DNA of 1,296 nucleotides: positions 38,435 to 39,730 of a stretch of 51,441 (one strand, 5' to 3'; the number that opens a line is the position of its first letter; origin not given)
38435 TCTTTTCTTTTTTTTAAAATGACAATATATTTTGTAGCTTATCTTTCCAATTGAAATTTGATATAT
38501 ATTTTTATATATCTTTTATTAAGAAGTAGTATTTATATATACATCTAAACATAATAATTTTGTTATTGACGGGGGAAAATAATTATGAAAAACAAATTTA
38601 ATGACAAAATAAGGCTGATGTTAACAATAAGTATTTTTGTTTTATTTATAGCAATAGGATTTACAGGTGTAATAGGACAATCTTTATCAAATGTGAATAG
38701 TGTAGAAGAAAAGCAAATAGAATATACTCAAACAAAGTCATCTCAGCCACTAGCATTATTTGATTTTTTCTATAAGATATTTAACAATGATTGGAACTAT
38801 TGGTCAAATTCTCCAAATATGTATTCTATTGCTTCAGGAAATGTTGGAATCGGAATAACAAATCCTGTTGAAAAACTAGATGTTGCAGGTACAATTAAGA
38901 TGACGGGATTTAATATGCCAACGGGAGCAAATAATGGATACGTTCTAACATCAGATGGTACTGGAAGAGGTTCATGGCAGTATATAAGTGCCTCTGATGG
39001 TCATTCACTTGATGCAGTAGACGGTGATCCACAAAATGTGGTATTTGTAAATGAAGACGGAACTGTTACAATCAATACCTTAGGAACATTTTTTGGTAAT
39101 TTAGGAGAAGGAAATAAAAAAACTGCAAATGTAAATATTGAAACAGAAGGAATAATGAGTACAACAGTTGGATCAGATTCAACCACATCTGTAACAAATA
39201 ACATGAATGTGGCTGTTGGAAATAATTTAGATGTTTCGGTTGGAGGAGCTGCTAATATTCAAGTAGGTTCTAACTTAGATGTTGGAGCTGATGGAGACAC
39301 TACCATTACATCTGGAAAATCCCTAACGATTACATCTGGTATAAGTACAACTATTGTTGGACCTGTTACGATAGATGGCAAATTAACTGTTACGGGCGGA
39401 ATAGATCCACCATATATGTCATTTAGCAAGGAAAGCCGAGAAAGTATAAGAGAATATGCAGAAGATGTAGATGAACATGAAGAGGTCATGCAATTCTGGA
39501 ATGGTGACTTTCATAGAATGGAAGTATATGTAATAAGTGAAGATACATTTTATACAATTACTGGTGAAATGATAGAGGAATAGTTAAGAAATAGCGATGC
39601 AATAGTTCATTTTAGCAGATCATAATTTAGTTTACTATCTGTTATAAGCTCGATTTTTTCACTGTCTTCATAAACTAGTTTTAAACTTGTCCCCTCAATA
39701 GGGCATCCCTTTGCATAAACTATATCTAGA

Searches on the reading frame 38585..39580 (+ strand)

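Call 6: search_protein_families(library=pfam, proteins=[window:38585-39580:+], max_evalue=0.01)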
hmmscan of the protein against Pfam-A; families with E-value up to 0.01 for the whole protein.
window:38585-39580:+ (332 aa): 1 family
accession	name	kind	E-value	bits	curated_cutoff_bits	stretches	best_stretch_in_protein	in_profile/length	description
PF22178.3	Gp5_trimer_C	-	8.2e-05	23.2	30.9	1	182-254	35-107/112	Bacteriophage T4 gp5 C-terminal trimerisation domain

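Call 7: search_protein_families(library=ncbifam, proteins=[window:38585-39580:+], max_evalue=0.01)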
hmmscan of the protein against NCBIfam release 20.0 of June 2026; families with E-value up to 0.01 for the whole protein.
window:38585-39580:+ (332 aa): 0 families
